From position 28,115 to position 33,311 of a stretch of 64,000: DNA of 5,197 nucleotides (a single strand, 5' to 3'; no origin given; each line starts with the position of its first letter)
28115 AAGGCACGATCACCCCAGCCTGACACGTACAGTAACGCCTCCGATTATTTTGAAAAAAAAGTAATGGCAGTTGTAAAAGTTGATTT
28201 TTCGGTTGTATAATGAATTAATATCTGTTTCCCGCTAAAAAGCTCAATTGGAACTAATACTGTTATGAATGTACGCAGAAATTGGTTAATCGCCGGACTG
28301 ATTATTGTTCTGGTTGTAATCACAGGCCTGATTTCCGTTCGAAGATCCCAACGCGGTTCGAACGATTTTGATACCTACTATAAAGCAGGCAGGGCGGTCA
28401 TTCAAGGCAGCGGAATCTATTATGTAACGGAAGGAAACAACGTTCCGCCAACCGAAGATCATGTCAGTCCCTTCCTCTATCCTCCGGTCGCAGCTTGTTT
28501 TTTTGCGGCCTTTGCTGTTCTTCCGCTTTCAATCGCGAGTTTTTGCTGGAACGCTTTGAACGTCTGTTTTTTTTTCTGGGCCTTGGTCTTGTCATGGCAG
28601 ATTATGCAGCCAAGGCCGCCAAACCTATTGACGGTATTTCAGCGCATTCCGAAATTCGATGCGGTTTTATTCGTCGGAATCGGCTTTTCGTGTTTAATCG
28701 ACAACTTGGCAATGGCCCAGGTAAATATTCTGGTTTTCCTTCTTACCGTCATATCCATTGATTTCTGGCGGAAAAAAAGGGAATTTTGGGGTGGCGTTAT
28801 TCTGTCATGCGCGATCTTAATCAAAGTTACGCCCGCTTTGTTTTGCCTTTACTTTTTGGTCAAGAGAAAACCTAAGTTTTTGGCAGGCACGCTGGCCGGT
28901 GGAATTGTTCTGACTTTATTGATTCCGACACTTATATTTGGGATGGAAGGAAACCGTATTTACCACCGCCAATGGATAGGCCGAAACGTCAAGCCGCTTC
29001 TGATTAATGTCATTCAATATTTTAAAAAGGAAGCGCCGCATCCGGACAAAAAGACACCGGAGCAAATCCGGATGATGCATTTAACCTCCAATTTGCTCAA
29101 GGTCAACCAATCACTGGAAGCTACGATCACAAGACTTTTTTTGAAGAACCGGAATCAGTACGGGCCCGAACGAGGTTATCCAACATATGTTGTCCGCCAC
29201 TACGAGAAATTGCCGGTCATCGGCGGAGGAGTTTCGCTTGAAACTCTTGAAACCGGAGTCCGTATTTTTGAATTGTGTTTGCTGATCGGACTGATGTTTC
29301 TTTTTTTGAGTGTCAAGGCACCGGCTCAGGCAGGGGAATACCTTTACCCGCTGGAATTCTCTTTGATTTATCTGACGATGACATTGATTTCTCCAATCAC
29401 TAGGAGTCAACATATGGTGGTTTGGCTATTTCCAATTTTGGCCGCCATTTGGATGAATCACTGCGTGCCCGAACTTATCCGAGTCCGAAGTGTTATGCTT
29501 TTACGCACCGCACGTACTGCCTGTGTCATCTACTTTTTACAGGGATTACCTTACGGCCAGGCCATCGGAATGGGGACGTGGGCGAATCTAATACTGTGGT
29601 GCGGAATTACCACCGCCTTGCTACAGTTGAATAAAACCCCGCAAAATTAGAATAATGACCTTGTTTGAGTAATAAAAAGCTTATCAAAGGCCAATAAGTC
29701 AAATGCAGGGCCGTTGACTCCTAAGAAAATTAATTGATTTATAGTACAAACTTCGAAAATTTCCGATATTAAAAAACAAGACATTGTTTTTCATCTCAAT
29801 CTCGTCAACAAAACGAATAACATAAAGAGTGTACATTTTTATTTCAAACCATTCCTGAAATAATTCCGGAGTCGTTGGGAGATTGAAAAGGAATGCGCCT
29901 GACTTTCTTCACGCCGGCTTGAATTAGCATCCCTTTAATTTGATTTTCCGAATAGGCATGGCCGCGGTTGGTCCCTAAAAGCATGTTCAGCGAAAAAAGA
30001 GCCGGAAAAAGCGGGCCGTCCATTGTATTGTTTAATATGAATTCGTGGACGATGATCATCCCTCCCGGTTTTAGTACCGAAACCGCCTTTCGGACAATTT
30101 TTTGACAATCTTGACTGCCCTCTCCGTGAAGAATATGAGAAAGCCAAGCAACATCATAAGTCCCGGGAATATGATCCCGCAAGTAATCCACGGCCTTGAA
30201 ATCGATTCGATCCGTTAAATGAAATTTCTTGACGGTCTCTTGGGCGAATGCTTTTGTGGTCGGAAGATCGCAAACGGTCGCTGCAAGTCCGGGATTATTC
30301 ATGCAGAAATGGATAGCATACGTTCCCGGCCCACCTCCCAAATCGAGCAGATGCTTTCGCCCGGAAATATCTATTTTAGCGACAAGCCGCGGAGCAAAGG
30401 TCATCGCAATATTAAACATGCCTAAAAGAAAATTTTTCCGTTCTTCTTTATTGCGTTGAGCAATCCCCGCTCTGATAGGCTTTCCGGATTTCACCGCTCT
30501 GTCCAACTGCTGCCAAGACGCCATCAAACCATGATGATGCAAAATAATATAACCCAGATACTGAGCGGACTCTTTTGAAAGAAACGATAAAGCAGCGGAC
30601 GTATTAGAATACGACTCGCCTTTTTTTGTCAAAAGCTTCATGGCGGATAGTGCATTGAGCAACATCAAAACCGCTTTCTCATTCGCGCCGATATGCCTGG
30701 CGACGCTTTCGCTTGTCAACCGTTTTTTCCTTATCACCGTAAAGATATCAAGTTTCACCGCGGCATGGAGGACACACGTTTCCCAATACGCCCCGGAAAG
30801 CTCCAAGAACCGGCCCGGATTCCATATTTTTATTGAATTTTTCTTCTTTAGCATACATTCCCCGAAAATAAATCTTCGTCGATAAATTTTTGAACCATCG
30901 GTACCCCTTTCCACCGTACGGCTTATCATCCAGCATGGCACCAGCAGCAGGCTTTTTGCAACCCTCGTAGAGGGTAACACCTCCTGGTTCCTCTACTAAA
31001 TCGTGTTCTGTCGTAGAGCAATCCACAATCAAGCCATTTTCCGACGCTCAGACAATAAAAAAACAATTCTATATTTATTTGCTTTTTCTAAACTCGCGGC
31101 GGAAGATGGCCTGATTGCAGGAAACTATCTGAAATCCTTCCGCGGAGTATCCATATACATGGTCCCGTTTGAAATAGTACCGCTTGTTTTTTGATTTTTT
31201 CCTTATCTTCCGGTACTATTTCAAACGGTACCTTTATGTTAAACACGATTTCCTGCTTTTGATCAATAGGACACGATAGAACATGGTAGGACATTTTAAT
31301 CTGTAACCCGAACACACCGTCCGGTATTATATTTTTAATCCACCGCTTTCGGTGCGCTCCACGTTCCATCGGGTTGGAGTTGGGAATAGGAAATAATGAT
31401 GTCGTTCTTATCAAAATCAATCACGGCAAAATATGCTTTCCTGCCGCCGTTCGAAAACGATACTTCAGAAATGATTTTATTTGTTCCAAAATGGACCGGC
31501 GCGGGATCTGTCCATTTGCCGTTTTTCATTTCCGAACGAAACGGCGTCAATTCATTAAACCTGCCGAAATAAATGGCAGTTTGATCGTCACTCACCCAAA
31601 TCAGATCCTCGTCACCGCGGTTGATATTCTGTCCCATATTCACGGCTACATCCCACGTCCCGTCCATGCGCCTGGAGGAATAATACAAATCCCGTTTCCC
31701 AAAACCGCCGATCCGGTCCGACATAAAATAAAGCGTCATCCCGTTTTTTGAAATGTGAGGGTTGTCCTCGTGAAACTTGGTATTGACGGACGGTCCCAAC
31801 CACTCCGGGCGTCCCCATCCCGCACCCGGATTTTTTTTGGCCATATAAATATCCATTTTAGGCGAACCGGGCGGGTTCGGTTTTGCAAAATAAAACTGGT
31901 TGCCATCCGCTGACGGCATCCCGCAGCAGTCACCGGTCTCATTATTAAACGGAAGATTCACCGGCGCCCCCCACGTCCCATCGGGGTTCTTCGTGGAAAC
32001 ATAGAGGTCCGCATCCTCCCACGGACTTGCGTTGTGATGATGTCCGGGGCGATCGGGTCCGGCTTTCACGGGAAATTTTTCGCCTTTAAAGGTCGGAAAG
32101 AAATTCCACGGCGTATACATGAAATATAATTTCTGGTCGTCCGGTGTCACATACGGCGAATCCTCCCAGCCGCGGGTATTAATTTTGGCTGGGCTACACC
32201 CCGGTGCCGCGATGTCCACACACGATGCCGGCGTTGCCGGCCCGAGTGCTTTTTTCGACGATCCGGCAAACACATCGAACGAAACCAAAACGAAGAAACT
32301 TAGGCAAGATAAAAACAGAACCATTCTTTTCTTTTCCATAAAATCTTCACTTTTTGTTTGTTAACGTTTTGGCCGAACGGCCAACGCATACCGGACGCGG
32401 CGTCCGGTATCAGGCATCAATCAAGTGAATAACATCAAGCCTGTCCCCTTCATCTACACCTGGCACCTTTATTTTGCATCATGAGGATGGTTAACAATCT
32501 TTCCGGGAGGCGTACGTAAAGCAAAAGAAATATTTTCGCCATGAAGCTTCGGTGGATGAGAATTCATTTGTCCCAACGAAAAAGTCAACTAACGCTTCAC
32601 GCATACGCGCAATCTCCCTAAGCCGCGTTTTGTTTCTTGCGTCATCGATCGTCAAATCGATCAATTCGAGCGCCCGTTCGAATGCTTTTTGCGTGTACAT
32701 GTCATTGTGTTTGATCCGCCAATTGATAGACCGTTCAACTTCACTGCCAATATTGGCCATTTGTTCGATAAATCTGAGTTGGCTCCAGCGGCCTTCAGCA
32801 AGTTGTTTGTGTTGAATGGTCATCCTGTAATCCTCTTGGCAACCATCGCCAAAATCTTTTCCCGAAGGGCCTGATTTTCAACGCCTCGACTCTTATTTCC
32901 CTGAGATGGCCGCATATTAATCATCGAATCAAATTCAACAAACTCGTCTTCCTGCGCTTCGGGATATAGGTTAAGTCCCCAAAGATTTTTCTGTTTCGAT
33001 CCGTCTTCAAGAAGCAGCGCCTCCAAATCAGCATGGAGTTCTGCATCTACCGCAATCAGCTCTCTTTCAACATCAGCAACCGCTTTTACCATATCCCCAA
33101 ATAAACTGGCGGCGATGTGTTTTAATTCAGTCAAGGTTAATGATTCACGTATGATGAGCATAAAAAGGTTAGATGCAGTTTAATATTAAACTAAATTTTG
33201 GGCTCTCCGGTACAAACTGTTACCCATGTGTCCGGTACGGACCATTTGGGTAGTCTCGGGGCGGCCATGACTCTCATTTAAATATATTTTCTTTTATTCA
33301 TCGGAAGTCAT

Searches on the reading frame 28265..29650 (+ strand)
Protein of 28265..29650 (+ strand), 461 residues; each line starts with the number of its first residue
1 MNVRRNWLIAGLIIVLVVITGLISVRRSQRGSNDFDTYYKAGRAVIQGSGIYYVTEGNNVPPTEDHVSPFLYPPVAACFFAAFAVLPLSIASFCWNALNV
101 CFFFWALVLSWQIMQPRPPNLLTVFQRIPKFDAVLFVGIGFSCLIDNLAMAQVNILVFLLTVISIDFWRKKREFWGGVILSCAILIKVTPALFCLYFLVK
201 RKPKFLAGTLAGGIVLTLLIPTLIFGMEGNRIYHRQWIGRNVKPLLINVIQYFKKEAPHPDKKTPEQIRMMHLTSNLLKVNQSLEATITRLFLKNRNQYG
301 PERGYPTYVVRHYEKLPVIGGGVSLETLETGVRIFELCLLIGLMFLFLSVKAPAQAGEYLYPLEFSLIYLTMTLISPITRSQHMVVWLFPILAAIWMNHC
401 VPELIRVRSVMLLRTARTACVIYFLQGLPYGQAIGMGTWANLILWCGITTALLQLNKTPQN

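Call 83: search_protein_families(library=pfam, max_evalue=0.000001, proteins=[window:28265-29650:+])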
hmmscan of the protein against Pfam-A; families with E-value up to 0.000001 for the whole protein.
window:28265-29650:+ (461 aa): 1 family
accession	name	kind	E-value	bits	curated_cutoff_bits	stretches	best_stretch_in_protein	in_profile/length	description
PF09594.16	GT87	-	1.2e-26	94.4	25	1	70-228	1-150/237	Glycosyltransferase family 87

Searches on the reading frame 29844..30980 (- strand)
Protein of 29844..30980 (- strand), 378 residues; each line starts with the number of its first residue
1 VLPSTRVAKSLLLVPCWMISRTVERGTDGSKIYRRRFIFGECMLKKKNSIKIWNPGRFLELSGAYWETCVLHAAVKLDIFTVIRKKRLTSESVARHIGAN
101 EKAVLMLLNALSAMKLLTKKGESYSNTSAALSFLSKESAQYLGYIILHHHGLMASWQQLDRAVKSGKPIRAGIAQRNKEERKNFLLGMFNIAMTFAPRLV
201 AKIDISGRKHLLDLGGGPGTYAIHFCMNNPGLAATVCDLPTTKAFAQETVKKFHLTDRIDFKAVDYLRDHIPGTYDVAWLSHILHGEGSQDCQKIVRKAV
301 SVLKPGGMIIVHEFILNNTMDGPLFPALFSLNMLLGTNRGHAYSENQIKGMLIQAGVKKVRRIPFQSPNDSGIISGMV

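Call 83: search_protein_families(library=pfam, max_evalue=0.000001, proteins=[window:29844-30980:-])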
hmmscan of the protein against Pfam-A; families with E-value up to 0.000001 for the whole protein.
window:29844-30980:- (378 aa): 3 families
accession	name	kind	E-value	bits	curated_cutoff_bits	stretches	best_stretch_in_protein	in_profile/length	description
PF00891.24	Methyltransf_2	-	4.6e-24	85.4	22.3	1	173-356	28-208/210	O-methyltransferase domain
PF08100.18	Dimerisation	-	7.7e-14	51.7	25.6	1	57-135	8-92/93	O-methyltransferase dimerisation domain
PF08242.18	Methyltransf_12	-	2.9e-09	38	30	1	212-309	1-98/98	Methyltransferase domain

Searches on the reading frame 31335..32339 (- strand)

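Call 83: search_protein_families(library=pfam, max_evalue=0.000001, proteins=[window:31335-32339:-])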
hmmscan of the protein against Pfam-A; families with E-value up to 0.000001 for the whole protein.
window:31335-32339:- (334 aa): 1 family
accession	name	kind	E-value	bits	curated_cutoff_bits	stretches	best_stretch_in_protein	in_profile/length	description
PF07676.18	PD40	-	4.1e-12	46.2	20.9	0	181-219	1-37/38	WD40-like Beta Propeller Repeat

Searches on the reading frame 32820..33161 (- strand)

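Call 83: search_protein_families(library=pfam, max_evalue=0.000001, proteins=[window:32820-33161:-])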
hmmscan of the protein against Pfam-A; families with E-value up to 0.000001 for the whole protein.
window:32820-33161:- (113 aa): 1 family
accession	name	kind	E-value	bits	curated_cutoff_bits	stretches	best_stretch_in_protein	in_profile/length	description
PF18924.5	DUF5674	-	9.2e-38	129.1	27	1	3-109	2-108/109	Protein of unknown function (DUF5674)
